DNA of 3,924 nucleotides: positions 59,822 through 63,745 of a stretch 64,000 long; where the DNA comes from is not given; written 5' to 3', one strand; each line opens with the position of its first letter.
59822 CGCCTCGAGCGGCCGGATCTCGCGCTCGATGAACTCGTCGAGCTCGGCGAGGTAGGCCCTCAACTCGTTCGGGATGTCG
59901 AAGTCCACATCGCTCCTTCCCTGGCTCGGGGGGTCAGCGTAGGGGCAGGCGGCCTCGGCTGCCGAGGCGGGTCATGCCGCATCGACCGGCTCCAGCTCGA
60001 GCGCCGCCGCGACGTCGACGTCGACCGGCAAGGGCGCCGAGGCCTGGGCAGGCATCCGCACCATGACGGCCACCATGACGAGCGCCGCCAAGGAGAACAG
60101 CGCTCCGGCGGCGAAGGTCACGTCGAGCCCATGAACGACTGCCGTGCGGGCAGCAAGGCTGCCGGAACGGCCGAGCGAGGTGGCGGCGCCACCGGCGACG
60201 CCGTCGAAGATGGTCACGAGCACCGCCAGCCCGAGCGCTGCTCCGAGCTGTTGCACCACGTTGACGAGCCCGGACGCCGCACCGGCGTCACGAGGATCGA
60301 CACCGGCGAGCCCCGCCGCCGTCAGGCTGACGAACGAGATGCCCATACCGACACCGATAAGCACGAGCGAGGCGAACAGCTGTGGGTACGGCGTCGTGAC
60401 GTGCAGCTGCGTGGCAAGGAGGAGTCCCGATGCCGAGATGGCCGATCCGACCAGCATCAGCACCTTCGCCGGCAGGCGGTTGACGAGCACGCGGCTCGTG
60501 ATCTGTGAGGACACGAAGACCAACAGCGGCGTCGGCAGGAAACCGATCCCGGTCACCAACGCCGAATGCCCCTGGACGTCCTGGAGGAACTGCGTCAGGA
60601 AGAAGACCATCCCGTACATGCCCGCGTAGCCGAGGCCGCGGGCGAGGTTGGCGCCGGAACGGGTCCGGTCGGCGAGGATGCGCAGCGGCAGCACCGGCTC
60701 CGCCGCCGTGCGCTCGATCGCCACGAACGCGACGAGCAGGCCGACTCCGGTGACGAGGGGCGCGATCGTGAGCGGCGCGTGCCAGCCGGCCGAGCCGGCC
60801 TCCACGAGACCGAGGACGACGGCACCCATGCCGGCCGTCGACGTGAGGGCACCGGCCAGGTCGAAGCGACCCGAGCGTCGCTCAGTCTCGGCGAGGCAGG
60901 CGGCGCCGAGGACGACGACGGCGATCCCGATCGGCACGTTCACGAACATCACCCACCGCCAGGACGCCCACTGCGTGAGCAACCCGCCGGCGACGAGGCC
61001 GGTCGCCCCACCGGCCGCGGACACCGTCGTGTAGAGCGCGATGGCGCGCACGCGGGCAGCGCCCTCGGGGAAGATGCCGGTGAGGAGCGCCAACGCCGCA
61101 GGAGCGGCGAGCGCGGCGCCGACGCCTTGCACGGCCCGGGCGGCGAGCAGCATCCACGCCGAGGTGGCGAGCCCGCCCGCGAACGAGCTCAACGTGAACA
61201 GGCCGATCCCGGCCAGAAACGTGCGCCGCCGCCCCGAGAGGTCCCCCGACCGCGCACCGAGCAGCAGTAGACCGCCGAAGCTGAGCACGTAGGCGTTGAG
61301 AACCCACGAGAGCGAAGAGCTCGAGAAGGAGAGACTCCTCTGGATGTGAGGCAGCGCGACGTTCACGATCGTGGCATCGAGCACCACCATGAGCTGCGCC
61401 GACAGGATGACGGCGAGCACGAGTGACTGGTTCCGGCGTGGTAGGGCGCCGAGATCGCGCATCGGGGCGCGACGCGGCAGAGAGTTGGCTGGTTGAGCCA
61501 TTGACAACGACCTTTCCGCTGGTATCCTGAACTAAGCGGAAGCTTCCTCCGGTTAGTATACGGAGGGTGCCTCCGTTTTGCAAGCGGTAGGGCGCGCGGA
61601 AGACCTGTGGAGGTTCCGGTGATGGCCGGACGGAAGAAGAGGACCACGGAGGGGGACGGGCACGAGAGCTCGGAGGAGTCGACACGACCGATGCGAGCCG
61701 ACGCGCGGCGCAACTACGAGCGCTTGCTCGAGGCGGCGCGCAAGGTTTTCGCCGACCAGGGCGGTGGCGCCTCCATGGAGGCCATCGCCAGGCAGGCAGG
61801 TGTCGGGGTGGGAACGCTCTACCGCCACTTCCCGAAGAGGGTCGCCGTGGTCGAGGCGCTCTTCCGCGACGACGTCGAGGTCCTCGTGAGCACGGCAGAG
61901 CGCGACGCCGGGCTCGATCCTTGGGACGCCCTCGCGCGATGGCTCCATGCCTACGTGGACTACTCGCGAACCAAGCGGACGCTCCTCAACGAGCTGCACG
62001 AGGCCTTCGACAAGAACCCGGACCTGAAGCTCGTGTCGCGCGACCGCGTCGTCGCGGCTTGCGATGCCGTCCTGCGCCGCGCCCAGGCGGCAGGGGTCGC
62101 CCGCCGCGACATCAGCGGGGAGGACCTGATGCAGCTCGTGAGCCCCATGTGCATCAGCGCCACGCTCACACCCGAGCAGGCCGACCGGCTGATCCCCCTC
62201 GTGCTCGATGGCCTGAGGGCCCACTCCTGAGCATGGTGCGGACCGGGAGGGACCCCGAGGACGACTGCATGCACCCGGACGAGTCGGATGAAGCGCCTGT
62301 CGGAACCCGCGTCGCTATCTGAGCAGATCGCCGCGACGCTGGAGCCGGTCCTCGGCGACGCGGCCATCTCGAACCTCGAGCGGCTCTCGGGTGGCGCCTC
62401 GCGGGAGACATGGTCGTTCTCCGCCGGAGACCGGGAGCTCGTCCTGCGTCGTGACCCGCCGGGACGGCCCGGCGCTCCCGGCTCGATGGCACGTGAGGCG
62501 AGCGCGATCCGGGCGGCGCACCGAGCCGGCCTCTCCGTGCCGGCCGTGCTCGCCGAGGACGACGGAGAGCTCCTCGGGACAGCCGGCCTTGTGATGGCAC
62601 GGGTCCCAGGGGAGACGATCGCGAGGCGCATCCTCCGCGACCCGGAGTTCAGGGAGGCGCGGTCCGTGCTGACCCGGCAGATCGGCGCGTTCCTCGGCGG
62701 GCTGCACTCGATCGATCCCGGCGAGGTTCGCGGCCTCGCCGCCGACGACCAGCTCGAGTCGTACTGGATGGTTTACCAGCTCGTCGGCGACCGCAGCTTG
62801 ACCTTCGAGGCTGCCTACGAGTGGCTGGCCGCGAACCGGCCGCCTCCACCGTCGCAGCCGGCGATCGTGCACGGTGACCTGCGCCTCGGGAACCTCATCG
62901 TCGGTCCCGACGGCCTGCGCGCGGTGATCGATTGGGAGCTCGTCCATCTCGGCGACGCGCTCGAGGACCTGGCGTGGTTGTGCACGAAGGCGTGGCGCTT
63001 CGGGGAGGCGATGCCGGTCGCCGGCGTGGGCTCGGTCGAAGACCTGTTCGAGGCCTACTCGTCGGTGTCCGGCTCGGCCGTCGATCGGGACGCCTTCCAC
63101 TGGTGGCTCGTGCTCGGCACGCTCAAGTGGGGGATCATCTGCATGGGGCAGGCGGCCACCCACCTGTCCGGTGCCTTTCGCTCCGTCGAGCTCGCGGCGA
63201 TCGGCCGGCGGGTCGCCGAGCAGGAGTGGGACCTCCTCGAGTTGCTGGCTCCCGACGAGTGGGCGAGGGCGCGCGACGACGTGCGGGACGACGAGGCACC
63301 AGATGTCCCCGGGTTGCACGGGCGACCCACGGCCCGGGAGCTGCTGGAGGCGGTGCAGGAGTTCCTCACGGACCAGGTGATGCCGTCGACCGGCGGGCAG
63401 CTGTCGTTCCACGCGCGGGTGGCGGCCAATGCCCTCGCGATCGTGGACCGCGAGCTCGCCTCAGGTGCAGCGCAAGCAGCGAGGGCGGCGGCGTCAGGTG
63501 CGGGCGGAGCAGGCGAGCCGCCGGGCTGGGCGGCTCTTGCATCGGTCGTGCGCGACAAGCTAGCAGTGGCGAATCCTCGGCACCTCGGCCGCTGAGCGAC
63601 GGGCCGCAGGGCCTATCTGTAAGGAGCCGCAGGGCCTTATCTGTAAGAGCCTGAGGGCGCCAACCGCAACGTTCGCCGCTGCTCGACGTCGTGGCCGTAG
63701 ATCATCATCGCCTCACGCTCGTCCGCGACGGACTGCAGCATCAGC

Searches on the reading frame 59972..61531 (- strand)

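Call 34: search_protein_families(library=pfam, proteins=[window:59972-61531:-], max_evalue=0.0001)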
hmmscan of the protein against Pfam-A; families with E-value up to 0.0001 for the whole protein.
window:59972-61531:- (519 aa): 1 family
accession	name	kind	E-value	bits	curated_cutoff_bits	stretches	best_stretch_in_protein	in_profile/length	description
PF07690.21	MFS_1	-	8.2e-45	153.6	33.4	1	43-434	2-346/347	Major Facilitator Superfamily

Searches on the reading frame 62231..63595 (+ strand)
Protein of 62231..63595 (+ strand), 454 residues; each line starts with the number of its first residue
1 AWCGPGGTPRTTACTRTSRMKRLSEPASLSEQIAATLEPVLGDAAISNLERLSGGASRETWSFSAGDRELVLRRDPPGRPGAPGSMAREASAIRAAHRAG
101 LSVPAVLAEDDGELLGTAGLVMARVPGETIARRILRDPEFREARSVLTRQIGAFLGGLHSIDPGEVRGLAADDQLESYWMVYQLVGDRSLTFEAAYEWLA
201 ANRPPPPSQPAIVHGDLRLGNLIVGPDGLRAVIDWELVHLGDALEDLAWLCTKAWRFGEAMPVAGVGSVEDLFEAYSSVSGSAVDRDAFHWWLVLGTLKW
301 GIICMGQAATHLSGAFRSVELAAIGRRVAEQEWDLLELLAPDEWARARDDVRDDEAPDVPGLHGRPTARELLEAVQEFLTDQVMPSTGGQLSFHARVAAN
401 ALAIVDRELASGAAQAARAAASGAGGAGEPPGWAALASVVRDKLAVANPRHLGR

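Call 34: search_protein_families(library=pfam, proteins=[window:62231-63595:+], max_evalue=0.0001)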
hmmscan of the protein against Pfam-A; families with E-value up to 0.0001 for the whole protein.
window:62231-63595:+ (454 aa): 2 families
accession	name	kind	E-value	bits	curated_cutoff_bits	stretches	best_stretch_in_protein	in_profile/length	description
PF01636.29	APH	-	3.9e-39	135.3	23.2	1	49-261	2-219/239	Phosphotransferase enzyme family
PF19802.4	DUF6285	-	2.4e-12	47.8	28.1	1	385-422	1-38/91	Domain of unknown function (DUF6285)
